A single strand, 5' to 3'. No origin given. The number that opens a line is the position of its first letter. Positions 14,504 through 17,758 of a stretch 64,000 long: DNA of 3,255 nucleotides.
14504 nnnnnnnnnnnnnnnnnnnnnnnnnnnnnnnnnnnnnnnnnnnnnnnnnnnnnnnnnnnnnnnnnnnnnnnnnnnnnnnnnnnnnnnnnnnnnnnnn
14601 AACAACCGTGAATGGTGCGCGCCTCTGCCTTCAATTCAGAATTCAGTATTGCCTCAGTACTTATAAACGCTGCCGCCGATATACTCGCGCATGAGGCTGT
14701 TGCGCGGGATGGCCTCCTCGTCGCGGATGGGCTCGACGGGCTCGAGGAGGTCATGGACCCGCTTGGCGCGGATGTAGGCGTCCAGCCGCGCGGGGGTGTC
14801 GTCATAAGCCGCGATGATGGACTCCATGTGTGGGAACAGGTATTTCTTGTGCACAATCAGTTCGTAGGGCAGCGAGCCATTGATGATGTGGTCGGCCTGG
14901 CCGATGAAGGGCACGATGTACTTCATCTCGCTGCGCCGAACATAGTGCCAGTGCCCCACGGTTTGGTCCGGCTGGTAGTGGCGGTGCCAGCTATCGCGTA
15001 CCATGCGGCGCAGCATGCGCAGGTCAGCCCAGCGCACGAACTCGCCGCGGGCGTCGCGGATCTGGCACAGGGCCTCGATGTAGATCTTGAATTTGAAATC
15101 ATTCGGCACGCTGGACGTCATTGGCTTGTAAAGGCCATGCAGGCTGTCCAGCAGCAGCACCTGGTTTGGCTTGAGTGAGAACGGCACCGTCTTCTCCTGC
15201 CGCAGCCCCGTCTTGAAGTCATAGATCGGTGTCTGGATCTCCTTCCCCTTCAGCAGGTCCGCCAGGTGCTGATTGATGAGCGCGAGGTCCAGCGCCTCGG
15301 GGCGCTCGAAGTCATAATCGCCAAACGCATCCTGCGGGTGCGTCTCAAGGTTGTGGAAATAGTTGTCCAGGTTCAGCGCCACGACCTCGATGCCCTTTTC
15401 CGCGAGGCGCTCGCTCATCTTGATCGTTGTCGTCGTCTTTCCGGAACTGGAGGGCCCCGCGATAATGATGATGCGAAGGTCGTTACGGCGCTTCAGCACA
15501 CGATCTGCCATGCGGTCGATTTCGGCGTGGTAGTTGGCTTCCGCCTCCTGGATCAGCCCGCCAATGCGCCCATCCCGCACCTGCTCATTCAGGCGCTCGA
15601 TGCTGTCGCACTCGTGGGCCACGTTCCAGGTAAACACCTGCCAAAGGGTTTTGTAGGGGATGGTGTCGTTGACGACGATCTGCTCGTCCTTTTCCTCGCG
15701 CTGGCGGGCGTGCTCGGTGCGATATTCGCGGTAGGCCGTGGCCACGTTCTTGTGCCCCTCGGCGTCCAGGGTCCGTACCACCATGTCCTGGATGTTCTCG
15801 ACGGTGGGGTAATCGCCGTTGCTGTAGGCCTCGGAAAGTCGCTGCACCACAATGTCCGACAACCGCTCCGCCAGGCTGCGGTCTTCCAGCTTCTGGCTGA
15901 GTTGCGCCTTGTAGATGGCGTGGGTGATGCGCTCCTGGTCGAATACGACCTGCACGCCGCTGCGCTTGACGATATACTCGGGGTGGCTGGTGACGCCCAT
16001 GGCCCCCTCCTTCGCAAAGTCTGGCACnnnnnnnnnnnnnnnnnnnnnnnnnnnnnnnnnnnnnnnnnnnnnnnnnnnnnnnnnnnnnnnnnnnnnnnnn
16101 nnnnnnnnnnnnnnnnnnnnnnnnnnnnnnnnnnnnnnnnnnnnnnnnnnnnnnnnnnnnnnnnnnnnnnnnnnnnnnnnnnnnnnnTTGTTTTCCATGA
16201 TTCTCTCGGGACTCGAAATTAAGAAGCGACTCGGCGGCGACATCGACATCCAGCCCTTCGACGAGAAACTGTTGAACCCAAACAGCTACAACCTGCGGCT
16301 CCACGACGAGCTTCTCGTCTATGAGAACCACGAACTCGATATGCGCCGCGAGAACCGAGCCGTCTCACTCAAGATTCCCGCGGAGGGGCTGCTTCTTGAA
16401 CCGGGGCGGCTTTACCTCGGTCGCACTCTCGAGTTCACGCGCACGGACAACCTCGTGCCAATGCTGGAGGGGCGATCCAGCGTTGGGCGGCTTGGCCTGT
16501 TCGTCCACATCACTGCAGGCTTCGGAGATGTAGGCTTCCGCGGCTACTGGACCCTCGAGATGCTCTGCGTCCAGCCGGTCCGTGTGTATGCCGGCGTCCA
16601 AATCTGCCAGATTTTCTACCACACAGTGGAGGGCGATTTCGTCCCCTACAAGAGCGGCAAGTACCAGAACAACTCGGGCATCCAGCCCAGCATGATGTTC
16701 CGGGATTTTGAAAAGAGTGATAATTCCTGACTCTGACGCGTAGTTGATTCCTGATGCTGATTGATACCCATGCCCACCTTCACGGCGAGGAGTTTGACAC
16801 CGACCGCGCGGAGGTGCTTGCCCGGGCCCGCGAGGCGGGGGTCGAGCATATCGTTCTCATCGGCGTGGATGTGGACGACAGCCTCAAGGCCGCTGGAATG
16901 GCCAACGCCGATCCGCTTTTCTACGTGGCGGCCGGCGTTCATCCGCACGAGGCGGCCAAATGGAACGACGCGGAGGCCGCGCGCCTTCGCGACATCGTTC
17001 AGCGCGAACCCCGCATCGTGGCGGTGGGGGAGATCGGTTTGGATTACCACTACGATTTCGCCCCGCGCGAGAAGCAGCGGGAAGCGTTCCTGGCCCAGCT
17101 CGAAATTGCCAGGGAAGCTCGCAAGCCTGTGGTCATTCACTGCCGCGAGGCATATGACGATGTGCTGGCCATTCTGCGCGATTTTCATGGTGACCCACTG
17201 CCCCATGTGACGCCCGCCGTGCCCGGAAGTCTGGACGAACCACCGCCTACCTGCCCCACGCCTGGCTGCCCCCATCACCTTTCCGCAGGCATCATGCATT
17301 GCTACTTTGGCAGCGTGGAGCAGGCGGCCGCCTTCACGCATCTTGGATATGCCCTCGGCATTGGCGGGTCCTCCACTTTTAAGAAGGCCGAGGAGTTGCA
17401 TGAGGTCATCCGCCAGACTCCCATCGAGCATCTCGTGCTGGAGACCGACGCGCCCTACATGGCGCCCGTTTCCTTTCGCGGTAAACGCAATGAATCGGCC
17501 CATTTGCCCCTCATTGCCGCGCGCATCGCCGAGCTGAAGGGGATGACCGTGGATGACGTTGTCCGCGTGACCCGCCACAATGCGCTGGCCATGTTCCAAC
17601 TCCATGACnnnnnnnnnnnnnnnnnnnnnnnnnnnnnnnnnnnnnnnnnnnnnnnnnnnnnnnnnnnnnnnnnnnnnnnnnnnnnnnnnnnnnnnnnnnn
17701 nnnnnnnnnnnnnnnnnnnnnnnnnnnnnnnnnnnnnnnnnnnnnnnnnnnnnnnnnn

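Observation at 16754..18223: Single-polypeptide fusion of a TatD-family hydrolase with a TatD-associated radical SAM domain, sitting next to dcd and an ATP-cone kinase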

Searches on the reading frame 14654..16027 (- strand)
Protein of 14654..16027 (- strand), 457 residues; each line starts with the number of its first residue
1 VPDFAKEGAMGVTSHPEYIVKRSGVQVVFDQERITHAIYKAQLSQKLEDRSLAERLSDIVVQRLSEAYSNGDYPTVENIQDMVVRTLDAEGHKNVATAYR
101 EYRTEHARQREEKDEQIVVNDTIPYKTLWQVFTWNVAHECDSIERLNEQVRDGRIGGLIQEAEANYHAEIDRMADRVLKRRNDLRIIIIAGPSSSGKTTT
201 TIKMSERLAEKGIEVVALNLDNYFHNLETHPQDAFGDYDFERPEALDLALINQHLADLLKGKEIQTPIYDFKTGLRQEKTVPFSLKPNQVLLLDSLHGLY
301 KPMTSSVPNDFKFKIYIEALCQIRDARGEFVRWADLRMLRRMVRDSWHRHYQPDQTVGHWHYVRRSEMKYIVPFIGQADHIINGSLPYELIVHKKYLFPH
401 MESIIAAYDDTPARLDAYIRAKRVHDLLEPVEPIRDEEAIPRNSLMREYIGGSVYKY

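Call 3: search_protein_families(library=pfam, proteins=[window:14654-16027:-], max_evalue=0.01)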
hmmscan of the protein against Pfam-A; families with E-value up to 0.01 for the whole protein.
window:14654-16027:- (457 aa): 11 families
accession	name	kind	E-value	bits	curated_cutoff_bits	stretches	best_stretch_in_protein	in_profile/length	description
PF00485.24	PRK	-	1.8e-21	77.3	22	1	186-383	1-188/196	Phosphoribulokinase / Uridine kinase family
PF03477.21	ATP-cone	-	2.9e-16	60.2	25.8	1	18-107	2-87/88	ATP cone domain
PF01656.29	CbiA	-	4.4e-06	27.1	25.4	1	186-265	1-72/125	CobQ/CobB/MinD/ParA nucleotide binding domain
PF13521.12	AAA_28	-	4.9e-05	24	27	0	187-249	2-59/164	AAA domain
PF01583.26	APS_kinase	-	0.00044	20.7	21.1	1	186-228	4-46/152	Adenylylsulphate kinase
PF13191.12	AAA_16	-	0.0011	20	32.6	1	169-229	8-72/167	AAA ATPase domain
PF03029.23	ATP_bind_1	-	0.0017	18.6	27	1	189-222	1-34/240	Conserved hypothetical ATP binding protein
PF20720.3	nSTAND3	-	0.0018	18.5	27.2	1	176-222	9-56/155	Novel STAND NTPase 3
PF13238.12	AAA_18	-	0.0022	18.9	29.4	0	187-250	1-63/128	AAA domain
PF00448.28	SRP54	-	0.0068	16.5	22.7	0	186-223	3-40/196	SRP54-type protein, GTPase domain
PF13671.12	AAA_33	-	0.0084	16.8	27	0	187-234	2-44/143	AAA domain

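Call 4: search_protein_families(library=ncbifam, proteins=[window:14654-16027:-], max_evalue=0.01)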
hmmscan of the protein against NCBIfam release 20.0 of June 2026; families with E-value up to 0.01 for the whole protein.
window:14654-16027:- (457 aa): 27 families (the best 25 are shown)
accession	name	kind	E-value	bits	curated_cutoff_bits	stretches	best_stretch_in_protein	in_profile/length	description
TIGR00235.1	udk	equivalog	1.3e-28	100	220.3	1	185-383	7-186/207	uridine kinase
NF004018.0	PRK05480.1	equivalog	8.5e-28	97.3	180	1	182-384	4-187/210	uridine kinase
NF005497.0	PRK07111.1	equivalog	2.2e-16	59.4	764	1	17-123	3-108/746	anaerobic ribonucleoside triphosphate reductase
NF005655.0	PRK07429.1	subfamily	4.2e-16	59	236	1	186-382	10-183/326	phosphoribulokinase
NF005010.0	PRK06406.1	subfamily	9.4e-16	57.2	1125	1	16-122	4-110/771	vitamin B12-dependent ribonucleotide reductase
NF006207.0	PRK08332.1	equivalog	1e-13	49.5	2400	1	17-115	4-101/1684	vitamin B12-dependent ribonucleotide reductase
NF006126.0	PRK08270.1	equivalog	3.5e-13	48.7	548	1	18-124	4-106/684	ribonucleoside triphosphate reductase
NF006732.0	PRK09263.1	equivalog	1.3e-11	43.6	657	1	18-115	4-97/712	anaerobic ribonucleoside-triphosphate reductase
NF005544.0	PRK07207.1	equivalog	4.8e-11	41.2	965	1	18-121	35-145/965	ribonucleoside-diphosphate reductase subunit alpha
NF009028.0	PRK12364.1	equivalog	2.5e-10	39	1377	1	19-119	3-104/842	ribonucleoside-diphosphate reductase subunit alpha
NF009029.0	PRK12365.1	equivalog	1.4e-08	33.2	1350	1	18-119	10-120/1046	ribonucleoside-diphosphate reductase subunit alpha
NF005807.0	PRK07667.1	equivalog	7.3e-07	28.9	221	1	171-295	4-127/193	kinase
NF006746.0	PRK09270.1-5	subfamily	1.2e-06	27.6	250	1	168-273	3-110/210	nucleoside/nucleotide kinase family protein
TIGR00455.1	apsK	equivalog_domain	2.8e-05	23.8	138.7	1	173-228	7-62/184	adenylyl-sulfate kinase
TIGR03499.1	FlhF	equivalog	3.4e-05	24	174.15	1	182-223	196-239/286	flagellar biosynthesis GTPase FlhF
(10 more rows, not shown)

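Call 74: search_protein_families(library=padloc, proteins=[window:14654-16027:-], max_evalue=0.001)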
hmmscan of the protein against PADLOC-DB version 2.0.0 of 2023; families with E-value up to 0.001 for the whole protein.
window:14654-16027:- (457 aa): 1 family
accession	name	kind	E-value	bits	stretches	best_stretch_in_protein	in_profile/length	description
PDLC04140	mad8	-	1.4e-05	22.7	1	181-301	19-112/314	mads_8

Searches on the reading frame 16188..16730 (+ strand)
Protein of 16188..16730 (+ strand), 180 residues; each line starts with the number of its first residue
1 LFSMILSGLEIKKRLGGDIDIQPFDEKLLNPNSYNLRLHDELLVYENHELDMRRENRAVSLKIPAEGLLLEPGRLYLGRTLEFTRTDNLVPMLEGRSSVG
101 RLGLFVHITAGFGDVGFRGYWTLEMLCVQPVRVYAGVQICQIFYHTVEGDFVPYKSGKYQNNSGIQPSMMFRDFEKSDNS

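Call 3: search_protein_families(library=pfam, proteins=[window:16188-16730:+], max_evalue=0.01)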
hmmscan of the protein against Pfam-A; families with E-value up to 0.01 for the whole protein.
window:16188-16730:+ (180 aa): 1 family
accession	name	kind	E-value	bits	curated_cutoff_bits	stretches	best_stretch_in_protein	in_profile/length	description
PF22769.1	DCD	-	2.6e-39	135.2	27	1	5-146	1-152/153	dCTP deaminase-like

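Call 4: search_protein_families(library=ncbifam, proteins=[window:16188-16730:+], max_evalue=0.01)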
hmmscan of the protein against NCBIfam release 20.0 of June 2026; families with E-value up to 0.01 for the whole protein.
window:16188-16730:+ (180 aa): 1 family
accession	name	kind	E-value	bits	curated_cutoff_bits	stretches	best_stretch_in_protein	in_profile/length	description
TIGR02274.1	dCTP_deam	equivalog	3.1e-32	111.7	92.8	1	5-169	1-179/180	dCTP deaminase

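Call 74: search_protein_families(library=padloc, proteins=[window:16188-16730:+], max_evalue=0.001)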
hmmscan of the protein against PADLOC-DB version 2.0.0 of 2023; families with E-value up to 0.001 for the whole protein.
window:16188-16730:+ (180 aa): 0 families

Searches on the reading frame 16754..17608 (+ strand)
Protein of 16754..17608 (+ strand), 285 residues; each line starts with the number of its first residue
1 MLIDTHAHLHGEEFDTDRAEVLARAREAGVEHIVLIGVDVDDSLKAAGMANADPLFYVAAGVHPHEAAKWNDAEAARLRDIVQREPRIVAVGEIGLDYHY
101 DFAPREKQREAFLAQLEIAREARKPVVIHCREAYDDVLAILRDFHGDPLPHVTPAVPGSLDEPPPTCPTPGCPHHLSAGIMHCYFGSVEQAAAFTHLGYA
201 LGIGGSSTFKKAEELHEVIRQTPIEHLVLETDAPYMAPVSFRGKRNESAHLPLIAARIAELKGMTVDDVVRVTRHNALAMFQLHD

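Call 18: search_solved_structures(query=window:16754-17608:+, max_evalue=1e-10, show_alignments=2)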
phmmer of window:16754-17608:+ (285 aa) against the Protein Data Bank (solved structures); distinct sequences matched with E-value up to 1e-10: 13.
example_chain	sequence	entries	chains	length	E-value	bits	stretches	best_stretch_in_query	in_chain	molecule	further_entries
2gzx_A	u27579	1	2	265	1.4e-53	185.5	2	1-147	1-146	putative TatD related DNase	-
6l25_A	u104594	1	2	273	1.6e-53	185.3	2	1-147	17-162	Deoxyribonuclease YcfH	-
1j6o_A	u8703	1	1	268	6.1e-50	173.6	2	2-143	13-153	TatD-related deoxyribonuclease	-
1yix_A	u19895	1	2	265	6.3e-40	140.8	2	178-283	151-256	deoxyribonuclease ycfH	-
1xwy_A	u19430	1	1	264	1e-38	136.8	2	3-144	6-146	Deoxyribonuclease tatD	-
4pe8_A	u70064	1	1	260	1.2e-38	136.6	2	4-144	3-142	Tat-linked quality control protein TatD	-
4p5u_A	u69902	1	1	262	1.2e-38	136.5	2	4-144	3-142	Tat-linked quality control protein TatD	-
3rcm_A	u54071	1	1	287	1.6e-37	132.9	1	2-145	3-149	TatD family hydrolase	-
1zzm_A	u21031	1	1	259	1.3e-36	129.8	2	2-140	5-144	putative deoxyribonuclease yjjV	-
2y1h_A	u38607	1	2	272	3.5e-24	89.1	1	2-143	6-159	PUTATIVE DEOXYRIBONUCLEASE TATDN3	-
8efg_A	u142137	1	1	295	4.4e-22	82.2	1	15-142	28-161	Deoxyribonuclease TATDN1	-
2xio_A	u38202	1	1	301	8.9e-22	81.2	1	15-141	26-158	PUTATIVE DEOXYRIBONUCLEASE TATDN1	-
3ipw_A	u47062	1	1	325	1.1e-15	61.3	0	8-142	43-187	Hydrolase TatD family protein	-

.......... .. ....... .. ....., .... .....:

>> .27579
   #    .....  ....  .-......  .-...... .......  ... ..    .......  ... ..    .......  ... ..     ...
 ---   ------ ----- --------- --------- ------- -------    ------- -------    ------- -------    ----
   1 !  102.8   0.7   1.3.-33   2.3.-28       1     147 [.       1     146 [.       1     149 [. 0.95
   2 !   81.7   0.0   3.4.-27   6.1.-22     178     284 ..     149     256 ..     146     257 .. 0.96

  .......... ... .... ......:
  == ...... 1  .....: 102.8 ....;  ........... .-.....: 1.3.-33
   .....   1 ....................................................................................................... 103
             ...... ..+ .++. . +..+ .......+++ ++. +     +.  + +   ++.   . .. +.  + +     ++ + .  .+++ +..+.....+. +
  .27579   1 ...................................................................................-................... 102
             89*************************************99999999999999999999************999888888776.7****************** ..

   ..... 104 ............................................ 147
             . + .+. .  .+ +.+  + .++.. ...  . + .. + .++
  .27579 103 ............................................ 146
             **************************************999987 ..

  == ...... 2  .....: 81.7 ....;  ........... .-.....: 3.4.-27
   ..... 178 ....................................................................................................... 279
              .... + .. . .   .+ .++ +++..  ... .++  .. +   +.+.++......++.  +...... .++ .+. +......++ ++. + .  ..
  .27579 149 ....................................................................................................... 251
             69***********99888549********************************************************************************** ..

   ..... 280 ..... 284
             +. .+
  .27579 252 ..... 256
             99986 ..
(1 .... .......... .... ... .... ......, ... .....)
